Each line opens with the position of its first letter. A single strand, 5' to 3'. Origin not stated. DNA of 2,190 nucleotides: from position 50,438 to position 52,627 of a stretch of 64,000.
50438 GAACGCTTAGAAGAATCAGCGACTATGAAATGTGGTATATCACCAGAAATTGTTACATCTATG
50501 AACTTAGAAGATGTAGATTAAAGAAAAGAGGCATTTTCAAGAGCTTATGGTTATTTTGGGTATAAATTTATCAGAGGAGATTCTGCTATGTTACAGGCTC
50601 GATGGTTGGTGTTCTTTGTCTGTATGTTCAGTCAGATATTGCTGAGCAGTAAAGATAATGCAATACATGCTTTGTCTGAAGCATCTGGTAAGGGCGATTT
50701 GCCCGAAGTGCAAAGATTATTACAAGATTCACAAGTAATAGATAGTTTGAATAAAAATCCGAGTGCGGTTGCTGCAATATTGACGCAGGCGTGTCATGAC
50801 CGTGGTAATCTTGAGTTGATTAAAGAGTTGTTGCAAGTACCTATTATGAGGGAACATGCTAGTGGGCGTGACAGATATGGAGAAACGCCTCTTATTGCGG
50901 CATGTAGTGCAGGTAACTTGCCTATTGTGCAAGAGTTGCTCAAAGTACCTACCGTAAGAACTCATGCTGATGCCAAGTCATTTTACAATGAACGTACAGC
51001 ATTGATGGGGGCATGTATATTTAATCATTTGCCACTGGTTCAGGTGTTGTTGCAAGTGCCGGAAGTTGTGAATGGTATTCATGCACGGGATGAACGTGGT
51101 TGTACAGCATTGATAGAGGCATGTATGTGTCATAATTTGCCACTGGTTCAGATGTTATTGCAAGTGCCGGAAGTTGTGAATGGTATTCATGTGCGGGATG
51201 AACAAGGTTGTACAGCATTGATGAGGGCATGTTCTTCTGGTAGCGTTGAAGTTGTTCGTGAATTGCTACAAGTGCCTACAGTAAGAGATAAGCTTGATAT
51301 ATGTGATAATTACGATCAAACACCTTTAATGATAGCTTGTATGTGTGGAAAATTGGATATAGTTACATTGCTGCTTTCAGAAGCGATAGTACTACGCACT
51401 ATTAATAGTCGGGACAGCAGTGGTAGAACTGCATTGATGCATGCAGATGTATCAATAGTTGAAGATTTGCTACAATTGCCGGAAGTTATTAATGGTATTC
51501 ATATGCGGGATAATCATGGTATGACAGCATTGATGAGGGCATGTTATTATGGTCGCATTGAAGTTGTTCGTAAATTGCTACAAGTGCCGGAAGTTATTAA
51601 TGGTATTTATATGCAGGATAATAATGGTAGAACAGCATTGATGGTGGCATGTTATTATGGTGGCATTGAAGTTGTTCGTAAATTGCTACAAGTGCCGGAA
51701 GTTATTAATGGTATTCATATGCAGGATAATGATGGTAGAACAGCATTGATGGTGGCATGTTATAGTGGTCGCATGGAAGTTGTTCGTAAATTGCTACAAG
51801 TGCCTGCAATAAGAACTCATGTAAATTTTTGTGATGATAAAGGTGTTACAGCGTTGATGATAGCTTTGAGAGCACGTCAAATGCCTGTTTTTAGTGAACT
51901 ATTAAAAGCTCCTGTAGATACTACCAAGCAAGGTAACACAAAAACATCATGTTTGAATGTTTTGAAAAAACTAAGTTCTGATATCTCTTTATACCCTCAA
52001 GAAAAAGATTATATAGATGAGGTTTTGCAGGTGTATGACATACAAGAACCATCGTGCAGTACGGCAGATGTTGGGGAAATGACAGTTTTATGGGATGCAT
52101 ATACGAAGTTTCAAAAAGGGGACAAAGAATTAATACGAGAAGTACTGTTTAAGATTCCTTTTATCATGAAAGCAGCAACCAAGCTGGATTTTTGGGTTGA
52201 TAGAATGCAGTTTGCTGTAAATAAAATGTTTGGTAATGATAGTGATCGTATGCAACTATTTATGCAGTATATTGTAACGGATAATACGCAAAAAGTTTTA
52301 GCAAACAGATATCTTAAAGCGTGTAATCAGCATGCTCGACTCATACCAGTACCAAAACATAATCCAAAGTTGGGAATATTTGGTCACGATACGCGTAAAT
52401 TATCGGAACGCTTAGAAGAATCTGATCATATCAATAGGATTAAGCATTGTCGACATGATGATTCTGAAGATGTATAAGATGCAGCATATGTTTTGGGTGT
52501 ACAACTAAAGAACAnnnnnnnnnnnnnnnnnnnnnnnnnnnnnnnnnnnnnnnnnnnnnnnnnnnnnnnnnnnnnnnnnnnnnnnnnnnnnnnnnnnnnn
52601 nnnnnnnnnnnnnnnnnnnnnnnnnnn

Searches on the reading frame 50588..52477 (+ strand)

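Call 91: search_protein_families(library=pfam, proteins=[window:50588-52477:+], max_evalue=0.00001)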
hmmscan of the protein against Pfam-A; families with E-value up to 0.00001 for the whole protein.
window:50588-52477:+ (629 aa): 6 families
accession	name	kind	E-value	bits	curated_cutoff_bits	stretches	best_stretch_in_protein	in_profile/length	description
PF12796.13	Ank_2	-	3.3e-66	220.3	27.3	6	139-228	1-81/90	Ankyrin repeats (3 copies)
PF00023.36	Ank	-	1.7e-49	163.4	21.1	0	243-266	2-26/33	Ankyrin repeat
PF13606.12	Ank_3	-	8.7e-46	148.4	22.3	0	382-405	1-24/30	Ankyrin repeat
PF13857.12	Ank_5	-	2.3e-43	146.1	27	0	306-333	11-37/56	Ankyrin repeats (many copies)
PF13637.12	Ank_4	-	1e-41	140.4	22.7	0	142-191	4-50/50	Ankyrin repeats (many copies)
PF24521.3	Ank_KRIT1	-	7.4e-12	45.6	80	0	27-125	20-112/149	KRIT1 ankyrin-repeats domain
